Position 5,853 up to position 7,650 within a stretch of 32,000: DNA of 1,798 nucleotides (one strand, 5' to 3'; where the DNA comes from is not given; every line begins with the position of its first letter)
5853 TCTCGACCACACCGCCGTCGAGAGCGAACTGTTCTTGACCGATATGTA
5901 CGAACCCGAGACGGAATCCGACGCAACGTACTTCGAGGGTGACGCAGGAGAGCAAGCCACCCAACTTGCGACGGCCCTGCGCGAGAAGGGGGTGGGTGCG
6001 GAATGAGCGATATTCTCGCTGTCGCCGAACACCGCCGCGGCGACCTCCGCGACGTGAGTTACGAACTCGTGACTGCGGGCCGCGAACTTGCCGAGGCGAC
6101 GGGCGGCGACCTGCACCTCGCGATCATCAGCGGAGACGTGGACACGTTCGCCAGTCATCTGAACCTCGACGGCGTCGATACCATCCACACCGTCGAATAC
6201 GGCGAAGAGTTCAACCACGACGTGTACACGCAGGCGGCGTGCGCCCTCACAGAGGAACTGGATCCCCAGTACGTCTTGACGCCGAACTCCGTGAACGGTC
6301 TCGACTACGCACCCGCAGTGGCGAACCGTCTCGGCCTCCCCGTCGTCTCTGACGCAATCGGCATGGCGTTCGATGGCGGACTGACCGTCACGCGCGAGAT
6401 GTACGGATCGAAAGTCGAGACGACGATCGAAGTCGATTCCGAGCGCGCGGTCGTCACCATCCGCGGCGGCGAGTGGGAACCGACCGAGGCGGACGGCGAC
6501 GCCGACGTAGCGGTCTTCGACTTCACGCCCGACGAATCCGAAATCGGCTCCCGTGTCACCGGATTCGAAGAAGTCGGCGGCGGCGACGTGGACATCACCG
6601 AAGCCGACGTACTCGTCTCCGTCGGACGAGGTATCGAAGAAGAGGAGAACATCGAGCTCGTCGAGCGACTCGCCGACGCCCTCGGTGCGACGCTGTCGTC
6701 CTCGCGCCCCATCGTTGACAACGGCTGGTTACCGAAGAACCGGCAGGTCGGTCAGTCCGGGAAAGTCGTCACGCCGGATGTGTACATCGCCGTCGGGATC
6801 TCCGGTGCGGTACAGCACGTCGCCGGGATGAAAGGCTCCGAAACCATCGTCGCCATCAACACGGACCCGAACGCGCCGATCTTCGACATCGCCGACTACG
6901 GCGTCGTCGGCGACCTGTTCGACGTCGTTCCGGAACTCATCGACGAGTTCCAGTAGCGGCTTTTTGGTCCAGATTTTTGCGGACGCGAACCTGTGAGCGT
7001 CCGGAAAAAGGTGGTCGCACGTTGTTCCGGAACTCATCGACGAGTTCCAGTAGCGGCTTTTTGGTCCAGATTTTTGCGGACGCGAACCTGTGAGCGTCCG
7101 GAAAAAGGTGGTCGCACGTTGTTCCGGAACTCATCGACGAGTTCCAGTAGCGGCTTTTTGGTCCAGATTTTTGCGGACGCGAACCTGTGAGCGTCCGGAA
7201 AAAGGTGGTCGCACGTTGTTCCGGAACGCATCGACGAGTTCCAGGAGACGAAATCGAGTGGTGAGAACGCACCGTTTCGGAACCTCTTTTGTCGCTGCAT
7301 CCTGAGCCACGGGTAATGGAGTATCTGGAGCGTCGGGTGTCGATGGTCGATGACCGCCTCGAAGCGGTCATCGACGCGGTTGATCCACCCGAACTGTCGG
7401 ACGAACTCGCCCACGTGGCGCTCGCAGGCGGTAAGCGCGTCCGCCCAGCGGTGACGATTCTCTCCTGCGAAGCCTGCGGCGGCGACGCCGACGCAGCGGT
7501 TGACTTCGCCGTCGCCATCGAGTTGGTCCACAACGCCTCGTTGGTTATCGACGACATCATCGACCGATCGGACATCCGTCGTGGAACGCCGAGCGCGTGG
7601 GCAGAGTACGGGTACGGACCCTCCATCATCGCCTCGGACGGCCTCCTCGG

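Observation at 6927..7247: The etfA 3' end plus a 67-nt hairpin core is amplified as a perfect 97-bp x3 tandem array with a diverged fourth gene-end copy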

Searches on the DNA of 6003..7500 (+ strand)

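Call 11: search_rna_families(source=window, start=6700, end=7500, threshold=evalue, max_evalue=10)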
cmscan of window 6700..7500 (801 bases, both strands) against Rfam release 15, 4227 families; matches with E-value up to 10: 0.
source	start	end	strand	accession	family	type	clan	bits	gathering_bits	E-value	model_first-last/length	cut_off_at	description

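Call 26: search_dna_similar(query=window:6927-7023:+, collection=plasmids, mode=distant, max_evalue=0.01)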
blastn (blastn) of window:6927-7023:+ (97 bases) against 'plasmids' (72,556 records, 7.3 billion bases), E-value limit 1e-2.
No match.

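Call 27: search_dna_similar(query=window:6927-7023:+, collection=phages, mode=distant, max_evalue=0.01)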
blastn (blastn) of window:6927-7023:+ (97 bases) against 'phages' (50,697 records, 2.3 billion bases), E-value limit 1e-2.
No match.

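Call 38: search_rna_families(sources=[L137, L014, L102, L015, L144, L138], threshold=evalue, max_evalue=1)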
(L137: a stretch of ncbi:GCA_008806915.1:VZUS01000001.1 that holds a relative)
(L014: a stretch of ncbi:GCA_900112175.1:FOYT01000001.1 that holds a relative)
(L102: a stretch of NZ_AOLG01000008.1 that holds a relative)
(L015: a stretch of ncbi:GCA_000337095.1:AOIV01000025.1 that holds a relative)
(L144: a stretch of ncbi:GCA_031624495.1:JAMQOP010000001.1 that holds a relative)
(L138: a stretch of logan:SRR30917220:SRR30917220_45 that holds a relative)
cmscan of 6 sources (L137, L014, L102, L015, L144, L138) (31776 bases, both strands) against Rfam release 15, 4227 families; matches with E-value up to 1: 0.
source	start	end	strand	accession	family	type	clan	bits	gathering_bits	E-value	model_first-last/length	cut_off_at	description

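Call 82: build_rna_model(alignment_id=A4, structure=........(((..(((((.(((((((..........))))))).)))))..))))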
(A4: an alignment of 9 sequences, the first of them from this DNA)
Model R1 built from alignment A4 (9 sequences, 54 columns); structure: as given.
model positions 54; base pairs 15; branch points 0; effective number of sequences 3.37; information 1.028 bits per position. Calibrated on 0.2 Mb of random sequence (short: E-values are rough).
structure used (alignment columns):
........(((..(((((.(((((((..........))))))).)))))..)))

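Call 83: search_with_rna_model(model_id=R1, sources=[window, L008, L011, L012, L014, L015, L102, L136, L137, L138, L144, L145, L150, L152, L063], max_evalue=10, show_alignments=0)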
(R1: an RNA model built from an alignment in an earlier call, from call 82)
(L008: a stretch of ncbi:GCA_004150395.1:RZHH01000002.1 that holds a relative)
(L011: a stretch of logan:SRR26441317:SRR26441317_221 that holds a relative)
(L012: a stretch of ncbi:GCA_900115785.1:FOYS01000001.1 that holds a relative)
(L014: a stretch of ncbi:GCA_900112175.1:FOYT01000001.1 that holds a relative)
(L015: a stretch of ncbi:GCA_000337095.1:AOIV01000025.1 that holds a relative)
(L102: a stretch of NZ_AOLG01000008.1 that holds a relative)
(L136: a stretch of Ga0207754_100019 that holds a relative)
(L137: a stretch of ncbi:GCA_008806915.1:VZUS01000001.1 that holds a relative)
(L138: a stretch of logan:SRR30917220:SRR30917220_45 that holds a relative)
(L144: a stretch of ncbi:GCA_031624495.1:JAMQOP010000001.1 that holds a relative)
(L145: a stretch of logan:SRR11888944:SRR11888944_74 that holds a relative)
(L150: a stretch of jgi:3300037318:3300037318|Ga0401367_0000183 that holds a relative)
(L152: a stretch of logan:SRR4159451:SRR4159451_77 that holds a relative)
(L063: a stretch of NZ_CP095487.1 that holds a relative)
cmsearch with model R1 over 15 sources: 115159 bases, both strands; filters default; matches with E-value up to 10: 36.
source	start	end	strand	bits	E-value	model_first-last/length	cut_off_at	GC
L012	3461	3514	+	83.6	3.6e-18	1-54/54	no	0.54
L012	3566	3619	+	83.6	3.6e-18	1-54/54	no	0.54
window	6961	7014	+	83.6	3.7e-18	1-54/54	no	0.52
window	7058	7111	+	83.6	3.7e-18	1-54/54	no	0.52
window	7155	7208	+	83.6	3.7e-18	1-54/54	no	0.52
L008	2840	2893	+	83.6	3.7e-18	1-54/54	no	0.52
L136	6927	6980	+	83.4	4.1e-18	1-54/54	no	0.52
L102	6388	6441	-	77.7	1e-16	1-54/54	no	0.54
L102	1009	1062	-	74.6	6e-16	1-54/54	no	0.52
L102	909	962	-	73.8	9.3e-16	1-54/54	no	0.5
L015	3472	3525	+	73.4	1.2e-15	1-54/54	no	0.57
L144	2475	2528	+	72.6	1.8e-15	1-54/54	no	0.5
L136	12399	12452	+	72.3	2.1e-15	1-54/54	no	0.5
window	10650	10699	+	29.6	6e-05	1-54/54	no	0.54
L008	6337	6386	+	29.6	6e-05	1-54/54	no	0.54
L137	2548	2587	+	27.6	0.00018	12-51/54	no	0.47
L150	2470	2529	+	27.2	0.00023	1-54/54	no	0.58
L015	3485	3520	-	25.7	0.00054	14-49/54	no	0.61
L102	6393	6428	+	23.9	0.0015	14-49/54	no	0.56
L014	3538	3562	+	22.9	0.0025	20-44/54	no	0.76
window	6974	7009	-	22.9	0.0025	14-49/54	no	0.53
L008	2853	2888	-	22.9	0.0025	14-49/54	no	0.53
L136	6940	6975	-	22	0.0041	14-49/54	no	0.53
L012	3474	3509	-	21.8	0.0047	14-49/54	no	0.56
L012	3579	3614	-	21.8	0.0047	14-49/54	no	0.56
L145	2454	2510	-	21.4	0.0059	1-54/54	no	0.61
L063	7444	7469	+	18.3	0.034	19-44/54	no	0.77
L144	2489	2522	-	15.6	0.15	15-48/54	no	0.53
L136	12412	12447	-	14.5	0.29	14-49/54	no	0.5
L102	914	949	+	13.9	0.4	14-49/54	no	0.5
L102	1014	1049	+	12.6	0.83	14-49/54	no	0.53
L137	2483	2498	+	10.1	3.4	1-54/54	no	0.5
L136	7019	7075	-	9.9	3.8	1-54/54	no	0.65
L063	6418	6441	-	9.7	4.2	20-43/54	no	0.75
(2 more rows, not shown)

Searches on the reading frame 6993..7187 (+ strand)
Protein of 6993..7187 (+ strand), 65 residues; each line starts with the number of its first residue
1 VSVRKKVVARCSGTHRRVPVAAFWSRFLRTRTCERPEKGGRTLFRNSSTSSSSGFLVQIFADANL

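Call 65: find_homologous_proteins(query=window:6993-7187:+, max_evalue=10)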
Query seq(65 aa): no candidate shares three 5-residue words with the query. No homologue found.
